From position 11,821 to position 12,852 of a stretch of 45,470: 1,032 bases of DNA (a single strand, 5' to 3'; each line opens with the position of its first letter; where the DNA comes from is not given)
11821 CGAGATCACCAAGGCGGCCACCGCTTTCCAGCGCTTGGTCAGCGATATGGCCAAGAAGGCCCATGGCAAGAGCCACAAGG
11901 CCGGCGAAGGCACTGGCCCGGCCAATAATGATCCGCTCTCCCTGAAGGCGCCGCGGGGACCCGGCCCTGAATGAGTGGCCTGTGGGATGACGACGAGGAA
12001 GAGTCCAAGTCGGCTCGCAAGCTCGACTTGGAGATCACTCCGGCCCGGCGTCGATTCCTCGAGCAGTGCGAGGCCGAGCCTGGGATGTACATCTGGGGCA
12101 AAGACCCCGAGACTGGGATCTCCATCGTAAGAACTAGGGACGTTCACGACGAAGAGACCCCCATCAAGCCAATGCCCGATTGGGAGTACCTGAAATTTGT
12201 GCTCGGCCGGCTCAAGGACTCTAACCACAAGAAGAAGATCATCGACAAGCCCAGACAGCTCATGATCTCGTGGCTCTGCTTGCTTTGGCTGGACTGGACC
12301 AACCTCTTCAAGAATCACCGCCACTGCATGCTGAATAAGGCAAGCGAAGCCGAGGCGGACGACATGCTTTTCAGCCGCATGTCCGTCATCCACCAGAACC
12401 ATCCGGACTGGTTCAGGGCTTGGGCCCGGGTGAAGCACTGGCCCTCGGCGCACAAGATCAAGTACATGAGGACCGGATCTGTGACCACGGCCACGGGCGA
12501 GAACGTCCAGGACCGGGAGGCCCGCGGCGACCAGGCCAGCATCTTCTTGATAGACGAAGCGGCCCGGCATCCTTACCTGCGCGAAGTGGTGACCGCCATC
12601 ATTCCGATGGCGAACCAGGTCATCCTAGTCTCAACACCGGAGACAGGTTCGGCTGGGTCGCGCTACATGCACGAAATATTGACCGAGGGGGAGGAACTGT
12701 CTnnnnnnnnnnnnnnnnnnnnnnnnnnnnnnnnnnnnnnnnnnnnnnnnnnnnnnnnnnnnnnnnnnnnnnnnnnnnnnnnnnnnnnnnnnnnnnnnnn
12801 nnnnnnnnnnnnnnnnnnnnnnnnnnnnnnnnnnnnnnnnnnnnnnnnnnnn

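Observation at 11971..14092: Terminase large subunit encoded as separate cistrons with a 67-aa Cys-containing ORF between the pieces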

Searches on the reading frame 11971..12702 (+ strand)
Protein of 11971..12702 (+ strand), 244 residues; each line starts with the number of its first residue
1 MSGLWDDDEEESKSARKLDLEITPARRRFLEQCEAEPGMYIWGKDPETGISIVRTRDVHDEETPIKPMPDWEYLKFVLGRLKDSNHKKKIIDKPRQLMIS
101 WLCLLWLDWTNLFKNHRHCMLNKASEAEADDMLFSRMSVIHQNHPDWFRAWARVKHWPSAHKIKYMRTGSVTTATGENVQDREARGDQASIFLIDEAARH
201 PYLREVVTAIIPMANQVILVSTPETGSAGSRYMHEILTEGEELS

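Call 3: search_protein_families(library=pfam, proteins=[window:11971-12702:+], max_evalue=1)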
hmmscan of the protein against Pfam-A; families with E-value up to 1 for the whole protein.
window:11971-12702:+ (244 aa): 1 family
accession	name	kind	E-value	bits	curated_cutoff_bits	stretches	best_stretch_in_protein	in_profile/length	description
PF03237.21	Terminase_6N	-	0.027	14.6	22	1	100-228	11-140/215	Terminase large subunit, T4likevirus-type, N-terminal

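Call 4: search_protein_families(library=phrogs, proteins=[window:11971-12702:+], max_evalue=1)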
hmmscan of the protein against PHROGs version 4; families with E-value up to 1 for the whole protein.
window:11971-12702:+ (244 aa): 4 families
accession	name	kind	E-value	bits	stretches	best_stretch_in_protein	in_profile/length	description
phrog_2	-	head and packaging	1.2e-07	31.9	1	66-228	265-405/807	terminase large subunit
phrog_26724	-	unknown function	3.3e-05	24.5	1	83-175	44-134/192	-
phrog_5989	-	head and packaging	0.034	14.3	1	85-200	158-263/347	terminase large subunit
phrog_38636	-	unknown function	0.2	13.1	1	127-165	100-137/141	-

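Call 15: find_homologous_proteins(query=window:11971-12702:+, max_evalue=0.001)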
Query window:11971-12702:+ (244 aa): 12 proteins with E <= 0.001 among 513 candidates.
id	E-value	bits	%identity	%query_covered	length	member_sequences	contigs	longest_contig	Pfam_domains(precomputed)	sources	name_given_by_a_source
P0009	1.6e-165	567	100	100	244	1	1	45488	-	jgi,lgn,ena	-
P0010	2.2e-84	301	55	100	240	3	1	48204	-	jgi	-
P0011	1.3e-80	289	57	90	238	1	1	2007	-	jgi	-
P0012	3.5e-80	287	57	89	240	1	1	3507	-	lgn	-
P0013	1.2e-79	285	55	98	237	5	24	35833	-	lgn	-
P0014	2.0e-78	281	55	95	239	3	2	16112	-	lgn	-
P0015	4.7e-78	280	59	84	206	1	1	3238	-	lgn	-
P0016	9.2e-77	276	55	95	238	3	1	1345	-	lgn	-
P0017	2.0e-75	272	52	98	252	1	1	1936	-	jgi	-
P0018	1.9e-70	255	50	97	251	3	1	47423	-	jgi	jgi:hypothetical protein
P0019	3.0e-70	255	52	95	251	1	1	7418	-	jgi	jgi:hypothetical protein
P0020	1.1e-68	250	49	95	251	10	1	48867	-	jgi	jgi:hypothetical protein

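Call 18: search_solved_structures(query=A1, max_evalue=10, show_alignments=2)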
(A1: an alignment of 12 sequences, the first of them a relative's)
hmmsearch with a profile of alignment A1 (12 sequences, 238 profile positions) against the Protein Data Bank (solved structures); distinct sequences matched with E-value up to 10: 0.

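Call 43: search_dna_similar(query=window:11971-12702:+, collection=phages, mode=protein, max_evalue=0.001, max_rows=30)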
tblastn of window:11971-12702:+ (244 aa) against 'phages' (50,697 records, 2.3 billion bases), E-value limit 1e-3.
No match.

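Call 52: search_protein_representatives(alignment_id=A1)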
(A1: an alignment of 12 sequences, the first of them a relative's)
Query: 12 sequences, 238 profile positions. Proteins with E-value up to 0.001 (for the whole library): 853; up to 1e-10: 144; up to 1e-30: 44. The best 150 are listed.
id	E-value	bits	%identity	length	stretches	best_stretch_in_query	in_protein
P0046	4.0e-78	278.2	-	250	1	15-233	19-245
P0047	3.6e-59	216.1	-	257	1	5-236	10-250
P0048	5.1e-46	173.1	-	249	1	14-234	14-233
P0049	1.6e-41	158.3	-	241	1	10-232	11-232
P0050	2.0e-41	158.1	-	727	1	9-232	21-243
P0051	3.0e-41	157.4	-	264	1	42-234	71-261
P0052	1.7e-40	155.0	-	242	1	11-232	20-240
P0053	3.7e-40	153.9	-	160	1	1-126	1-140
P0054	1.2e-39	152.2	-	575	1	13-233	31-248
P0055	7.3e-39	149.6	-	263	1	36-236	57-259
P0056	7.6e-39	149.6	-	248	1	10-233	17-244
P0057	1.9e-38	148.3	-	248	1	12-236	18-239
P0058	2.9e-37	144.4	-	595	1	5-234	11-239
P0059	6.5e-37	143.3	-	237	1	9-235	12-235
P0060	9.4e-37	142.7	-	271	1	21-236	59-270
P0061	2.8e-36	141.2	-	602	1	16-234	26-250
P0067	8.7e-35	136.3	-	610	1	15-235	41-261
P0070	3.4e-34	134.4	-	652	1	41-225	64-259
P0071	3.6e-34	134.3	-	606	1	13-229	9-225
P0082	1.6e-32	128.9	-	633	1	14-235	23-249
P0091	7.3e-30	120.2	-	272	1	17-233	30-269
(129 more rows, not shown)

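Call 55: search_protein_families(library=pfam, proteins=[P0054, P0058, P0061, P0067, P0071, P0082, P0070], max_evalue=0.1)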
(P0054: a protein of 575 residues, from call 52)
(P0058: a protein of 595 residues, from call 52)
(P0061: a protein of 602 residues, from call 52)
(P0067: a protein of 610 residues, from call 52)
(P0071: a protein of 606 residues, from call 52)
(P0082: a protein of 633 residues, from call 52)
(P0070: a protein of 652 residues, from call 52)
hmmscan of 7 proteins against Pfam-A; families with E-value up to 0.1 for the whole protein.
P0054 (575 aa): 0 families

P0058 (595 aa): 0 families

P0061 (602 aa): 0 families

P0067 (610 aa): 0 families

P0071 (606 aa): 0 families

P0082 (633 aa): 2 families
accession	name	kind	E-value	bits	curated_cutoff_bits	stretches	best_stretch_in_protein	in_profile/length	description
PF03237.21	Terminase_6N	-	0.0002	21.5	22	1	120-226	21-125/215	Terminase large subunit, T4likevirus-type, N-terminal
PF22800.1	CFAP410_C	-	0.025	14.7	27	1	424-441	18-35/36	CFAP410 C-terminal domain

P0070 (652 aa): 0 families

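Call 70: find_related_loci(query=A6, collection=viral_contigs, flank=3500)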
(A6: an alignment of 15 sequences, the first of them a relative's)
Query A6 (595 aa) in viral_contigs; peptide patterns used: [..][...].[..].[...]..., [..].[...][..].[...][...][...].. (x = any residue, [..] = any of these).
106 stretches matched a pattern; 22 encode a relative of the query (tblastn E <= 1e-3); 22 distinct loci.
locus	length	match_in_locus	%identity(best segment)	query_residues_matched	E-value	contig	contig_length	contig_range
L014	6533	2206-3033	40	261-537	9e-55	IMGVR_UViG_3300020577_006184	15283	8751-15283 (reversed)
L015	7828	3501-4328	40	261-537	1e-54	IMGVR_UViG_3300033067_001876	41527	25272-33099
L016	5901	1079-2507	29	2-544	8e-17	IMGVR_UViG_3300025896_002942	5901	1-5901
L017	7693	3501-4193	24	23-250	5e-11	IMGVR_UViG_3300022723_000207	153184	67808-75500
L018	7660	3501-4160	24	66-267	9e-10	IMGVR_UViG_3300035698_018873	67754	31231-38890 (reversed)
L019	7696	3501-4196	26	20-224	7e-8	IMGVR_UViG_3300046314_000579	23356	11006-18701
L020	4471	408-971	28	55-212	1e-7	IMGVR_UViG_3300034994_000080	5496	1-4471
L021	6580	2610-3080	29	69-224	3e-7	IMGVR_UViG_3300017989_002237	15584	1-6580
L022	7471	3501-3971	29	69-224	3e-7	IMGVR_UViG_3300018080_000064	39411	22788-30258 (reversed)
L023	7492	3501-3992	27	66-224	4e-7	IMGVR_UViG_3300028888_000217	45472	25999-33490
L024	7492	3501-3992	27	66-224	7e-7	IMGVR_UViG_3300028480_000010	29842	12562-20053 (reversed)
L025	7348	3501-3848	31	269-386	3e-6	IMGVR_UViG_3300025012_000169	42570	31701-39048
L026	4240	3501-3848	31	269-386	4e-6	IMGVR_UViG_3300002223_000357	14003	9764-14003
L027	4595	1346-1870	26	65-224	4e-6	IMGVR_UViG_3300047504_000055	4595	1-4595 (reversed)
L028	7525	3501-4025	26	65-224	4e-6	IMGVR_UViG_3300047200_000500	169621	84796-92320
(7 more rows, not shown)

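Call 73: find_encoding_contigs(protein=P0091, flank=3000, max_places=2)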
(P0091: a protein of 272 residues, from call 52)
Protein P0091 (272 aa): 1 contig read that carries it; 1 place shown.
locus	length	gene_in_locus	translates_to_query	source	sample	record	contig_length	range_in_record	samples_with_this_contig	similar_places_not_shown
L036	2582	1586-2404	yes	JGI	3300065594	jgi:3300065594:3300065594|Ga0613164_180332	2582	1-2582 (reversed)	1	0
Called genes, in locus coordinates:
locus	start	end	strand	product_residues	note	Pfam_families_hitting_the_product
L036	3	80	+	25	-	?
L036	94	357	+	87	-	-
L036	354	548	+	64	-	-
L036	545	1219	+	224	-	-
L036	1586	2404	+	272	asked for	-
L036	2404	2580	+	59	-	?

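Call 74: predict_structure(alignment_id=A5)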
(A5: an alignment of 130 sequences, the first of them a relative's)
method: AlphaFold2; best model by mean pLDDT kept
length: 595 residues; sequences in the alignment: 130
mean_pLDDT: 89.9   pTM: 0.86
mean pLDDT of the five models: 89.9, 89.2, 88.7, 88.6, 88.2
residues with pLDDT >= 90: 486; 70-90: 32; 50-70: 34; < 50: 43
segments of 3 or more residues with pLDDT < 50: 556-595
pLDDT, mean of each block of 10 residues (from residue 1): 59 71 94 98 98 98 97 98 97 98 98 98 98 98 98 97 98 98 95 98 98 98 95 92 62 94 94 98 97 93 95 94 97 97 93 97 98 96 97 98 97 95 92 96 70 93 95 94 97 98 97 92 90 97 88 47 42 45 38 37
secondary structure, 60 per line:
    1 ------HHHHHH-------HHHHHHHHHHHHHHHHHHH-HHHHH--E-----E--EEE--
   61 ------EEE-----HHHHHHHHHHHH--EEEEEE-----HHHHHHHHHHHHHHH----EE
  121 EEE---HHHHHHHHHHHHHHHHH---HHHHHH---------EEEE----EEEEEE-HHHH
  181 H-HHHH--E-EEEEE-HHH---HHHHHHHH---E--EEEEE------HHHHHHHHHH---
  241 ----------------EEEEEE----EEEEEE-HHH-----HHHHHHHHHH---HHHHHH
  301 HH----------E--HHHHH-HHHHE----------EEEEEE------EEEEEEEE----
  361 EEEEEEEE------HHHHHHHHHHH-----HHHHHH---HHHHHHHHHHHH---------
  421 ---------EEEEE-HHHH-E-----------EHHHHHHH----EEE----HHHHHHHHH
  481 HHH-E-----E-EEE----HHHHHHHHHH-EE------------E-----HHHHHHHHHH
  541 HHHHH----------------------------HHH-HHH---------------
elements in order: H7-12 H20-38 H40-44 E56-58 E67-69 H75-86 E89-94 H100-114 E119-123 H127-143 H147-152 E162-165 E170-175 H177-181 H183-186 E191-195 H203-210 E217-221 H228-237 E257-262 E267-272 H282-291 H295-302 H316-320 H322-325 E337-342 E349-356 E361-368 H375-385 H391-396 H400-411 E430-434 H436-439 H454-460 E465-467 H472-483 E493-495 H500-509 H531-545

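Call 78: fold_search(model_id=the predicted structure, library=pdb)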
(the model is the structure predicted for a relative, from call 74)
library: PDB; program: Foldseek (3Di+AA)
matches with E <= 10: 1479; with E <= 0.001: 45
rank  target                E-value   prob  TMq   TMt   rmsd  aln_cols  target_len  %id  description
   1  5oea_A                2.1e-14  1.00  0.30  0.42  17.1       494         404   12  Structure of large terminase from the thermophilic bacteriophage D6E in complex with ATP-gamma-S (Crystal form 3) (released 2017-10-11)
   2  5oeb_A                2.8e-14  1.00  0.30  0.43  16.8       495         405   11  Structure of large terminase from the thermophilic bacteriophage D6E in complex with ADP (Crystal form 3) (released 2017-10-11)
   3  3cpe                  5.2e-14  1.00  0.33  0.36  17.0       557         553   14  Crystal Structure of T4 gp17 (released 2009-01-13)
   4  5oe8_B                6.5e-14  1.00  0.31  0.43  17.0       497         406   11  Structure of large terminase from the thermophilic bacteriophage D6E (Crystal form 2) (released 2017-10-11)
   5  5oeb_F                8.7e-14  1.00  0.29  0.42  17.2       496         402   11  Structure of large terminase from the thermophilic bacteriophage D6E in complex with ADP (Crystal form 3) (released 2017-10-11)
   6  5oe9_B                1.0e-13  1.00  0.30  0.41  17.5       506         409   10  Structure of large terminase from the thermophilic bacteriophage D6E in complex with sulfate (Crystal form 2) (released 2017-10-11)
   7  5oea_B                1.4e-13  1.00  0.31  0.43  16.9       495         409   12  Structure of large terminase from the thermophilic bacteriophage D6E in complex with ATP-gamma-S (Crystal form 3) (released 2017-10-11)
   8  5oeb_C                1.5e-13  1.00  0.29  0.41  17.3       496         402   11  Structure of large terminase from the thermophilic bacteriophage D6E in complex with ADP (Crystal form 3) (released 2017-10-11)
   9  3ezk_A                1.8e-13  1.00  0.36  0.38  17.4       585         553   14  Bacteriophage T4 gp17 motor assembly based on crystal structures and cryo-EM reconstructions (released 2009-01-13)
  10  5oe9_A                2.2e-13  1.00  0.31  0.43  17.3       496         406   11  Structure of large terminase from the thermophilic bacteriophage D6E in complex with sulfate (Crystal form 2) (released 2017-10-11)
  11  5oee_A                3.4e-13  1.00  0.30  0.42  17.1       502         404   12  Structure of large terminase from the thermophilic bacteriophage D6E (Crystal form 3) (released 2017-10-11)
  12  5oee_C                3.6e-13  1.00  0.29  0.42  17.4       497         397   11  Structure of large terminase from the thermophilic bacteriophage D6E (Crystal form 3) (released 2017-10-11)
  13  5oe9_C                6.0e-13  1.00  0.30  0.41  16.9       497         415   12  Structure of large terminase from the thermophilic bacteriophage D6E in complex with sulfate (Crystal form 2) (released 2017-10-11)
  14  5oe8_C                6.0e-13  1.00  0.29  0.40  16.9       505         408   11  Structure of large terminase from the thermophilic bacteriophage D6E (Crystal form 2) (released 2017-10-11)
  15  5oee_B                1.3e-12  1.00  0.31  0.43  17.1       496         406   11  Structure of large terminase from the thermophilic bacteriophage D6E (Crystal form 3) (released 2017-10-11)
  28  4znk                  5.9e-07  1.00  0.29  0.61   5.9       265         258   15  Thermus Phage P74-26 Large Terminase ATPase domain from (P 32 2 1 space group) (released 2015-07-08)
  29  4znl_A                7.0e-07  1.00  0.30  0.65   5.7       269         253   17  Thermus Phage P74-26 Large Terminase ATPase domain bound to ADP Beryllium Fluoride (released 2015-07-08)
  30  7ks4                  7.0e-07  1.00  0.29  0.63   6.1       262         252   14  Thermus Phage P74-26 Large Terminase ATPase domain with partially bound ADP (released 2021-05-05)
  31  4znl_B                9.8e-07  1.00  0.30  0.64   5.8       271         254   17  Thermus Phage P74-26 Large Terminase ATPase domain bound to ADP Beryllium Fluoride (released 2015-07-08)
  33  4znj                  1.9e-06  1.00  0.29  0.63   6.2       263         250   14  Thermus Phage P74-26 Large Terminase ATPase domain mutant R139A (I 2 3 space group) (released 2015-07-08)
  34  4zni                  1.9e-06  1.00  0.29  0.62   6.2       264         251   14  Thermus Phage P74-26 Large Terminase ATPase domain (I 2 3 space group) (released 2015-07-08)
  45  4dkw_A                2.5e-04  1.00  0.22  0.63   7.3       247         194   11  Structure of P22 Large terminase nuclease domain (released 2012-06-27)
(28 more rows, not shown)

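Call 86: search_dna_similar(query=P0058, collection=phages, mode=protein, max_evalue=0.001, max_rows=30)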
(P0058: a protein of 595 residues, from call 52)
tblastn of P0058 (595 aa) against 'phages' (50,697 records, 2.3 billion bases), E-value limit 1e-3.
Records with a match: 108; places in all: 108; records where one place covers at least 80% of the query: 0.
Best place of each record, by identity: <60% 108.
By first word of the organism name: Vibrio 101; Salmonella 4; Rhodothermus 1; Ralstonia 1; Pseudoalteromonas 1.
By host as written in the record: - 99; Salmonella enterica subsp. enterica serovar Typhi 2; Rhodothermus marinus 1; Salmonella 1; Salmonella enterica subsp. enterica serovar Typhimurium str. ATCC 14028 1; Ralstonia solanacearum 1; Pseudoalteromonas shioyasakiensis 1; Vibrio crassostreae 1; and 1 more.
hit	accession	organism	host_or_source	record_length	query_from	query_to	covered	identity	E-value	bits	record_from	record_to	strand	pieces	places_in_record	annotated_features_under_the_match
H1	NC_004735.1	Rhodothermus phage RM378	Rhodothermus marinus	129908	53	361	52%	24.1%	1e-6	58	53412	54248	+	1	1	17: large terminase protein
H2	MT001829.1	Salmonella phage SE_PL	Salmonella enterica subsp. enterica ...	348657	43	308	45%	26.2%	3e-5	53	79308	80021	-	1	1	large terminase protein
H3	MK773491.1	Salmonella phage 7t3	Salmonella enterica subsp. enterica ...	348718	43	308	45%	26.2%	3e-5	53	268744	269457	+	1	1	terminase large subunit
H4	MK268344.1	Salmonella phage Munch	Salmonella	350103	43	308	45%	26.2%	3e-5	53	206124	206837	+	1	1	TerL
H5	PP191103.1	Salmonella phage PHA46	Salmonella enterica subsp. enterica ...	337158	43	308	45%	26.2%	3e-5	53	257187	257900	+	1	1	terminase large subunit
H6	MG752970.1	Ralstonia phage RsoM2USA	Ralstonia solanacearum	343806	53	304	42%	22.7%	4e-8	62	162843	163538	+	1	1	hypothetical protein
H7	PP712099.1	Pseudoalteromonas phage vB_Psh_XG4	Pseudoalteromonas shioyasakiensis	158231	67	284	37%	23.8%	5e-5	53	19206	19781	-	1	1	record has no annotation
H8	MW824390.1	Vibrio phage 252E42.2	Vibrio crassostreae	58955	36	165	22%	28.5%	3e-5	54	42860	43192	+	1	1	hypothetical protein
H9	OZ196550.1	Vibrio phage D154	Seawater and oysters mix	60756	36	165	22%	28.5%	3e-5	54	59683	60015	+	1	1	hypothetical protein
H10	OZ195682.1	Vibrio phage D79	Seawater and oysters mix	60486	36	165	22%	28.5%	3e-5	54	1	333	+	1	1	hypothetical protein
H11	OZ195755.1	Vibrio phage D56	Seawater and oysters mix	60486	36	165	22%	28.5%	3e-5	54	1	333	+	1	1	hypothetical protein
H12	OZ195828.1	Vibrio phage D70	Seawater and oysters mix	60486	36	165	22%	28.5%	3e-5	54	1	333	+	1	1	hypothetical protein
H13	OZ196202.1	Vibrio phage D66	Seawater and oysters mix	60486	36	165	22%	28.5%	3e-5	54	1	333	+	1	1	hypothetical protein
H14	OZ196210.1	Vibrio phage D54 g1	Seawater and oysters mix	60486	36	165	22%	28.5%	3e-5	54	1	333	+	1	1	hypothetical protein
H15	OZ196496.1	Vibrio phage D211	Seawater and oysters mix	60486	36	165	22%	28.5%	3e-5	54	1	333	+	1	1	hypothetical protein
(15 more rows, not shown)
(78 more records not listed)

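Call 87: get_annotated_region(hit=H8, flank=3500)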
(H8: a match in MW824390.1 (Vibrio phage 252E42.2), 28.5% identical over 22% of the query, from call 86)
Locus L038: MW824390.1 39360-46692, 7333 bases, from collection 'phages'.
description: Vibrio phage 252E42.2, complete genome.
organism: Vibrio phage 252E42.2 (NCBI taxid 2859319)
taxonomy: Viruses; Duplodnaviria; Heunggongvirae; Uroviricota; Caudoviricetes
host: Vibrio crassostreae; source: filtered seawater; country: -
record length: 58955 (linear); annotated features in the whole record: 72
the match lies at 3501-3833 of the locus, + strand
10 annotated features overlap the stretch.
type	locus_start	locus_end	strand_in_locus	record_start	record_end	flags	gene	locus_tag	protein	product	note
CDS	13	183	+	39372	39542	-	-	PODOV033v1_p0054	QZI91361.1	hypothetical protein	-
CDS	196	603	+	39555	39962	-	-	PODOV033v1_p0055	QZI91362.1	hypothetical protein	conserved protein of unknown function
CDS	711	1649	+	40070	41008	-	-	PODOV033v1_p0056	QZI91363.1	hypothetical protein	-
CDS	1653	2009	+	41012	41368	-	-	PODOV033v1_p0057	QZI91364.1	hypothetical protein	-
CDS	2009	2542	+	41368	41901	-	ssb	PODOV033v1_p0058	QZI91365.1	ssDNA-binding protein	-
CDS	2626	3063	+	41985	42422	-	-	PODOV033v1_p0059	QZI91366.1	hypothetical protein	conserved protein of unknown function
CDS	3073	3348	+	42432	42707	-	-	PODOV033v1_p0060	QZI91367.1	hypothetical protein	-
CDS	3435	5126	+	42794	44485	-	-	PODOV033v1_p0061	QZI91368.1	hypothetical protein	conserved protein of unknown function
CDS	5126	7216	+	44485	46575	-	-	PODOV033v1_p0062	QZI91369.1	portal protein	-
CDS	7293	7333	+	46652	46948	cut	-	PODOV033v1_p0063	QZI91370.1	hypothetical protein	conserved protein of unknown function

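Call 99: find_encoding_contigs(protein=P0047, flank=4000, max_places=2)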
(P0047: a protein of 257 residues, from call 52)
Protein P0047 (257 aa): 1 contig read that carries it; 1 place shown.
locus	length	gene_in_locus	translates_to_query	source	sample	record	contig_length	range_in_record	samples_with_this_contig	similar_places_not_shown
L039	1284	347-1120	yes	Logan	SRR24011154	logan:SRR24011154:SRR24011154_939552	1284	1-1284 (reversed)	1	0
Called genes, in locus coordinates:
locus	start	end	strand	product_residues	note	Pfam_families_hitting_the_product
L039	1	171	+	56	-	?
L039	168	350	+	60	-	-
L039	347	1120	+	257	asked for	-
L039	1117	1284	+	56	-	?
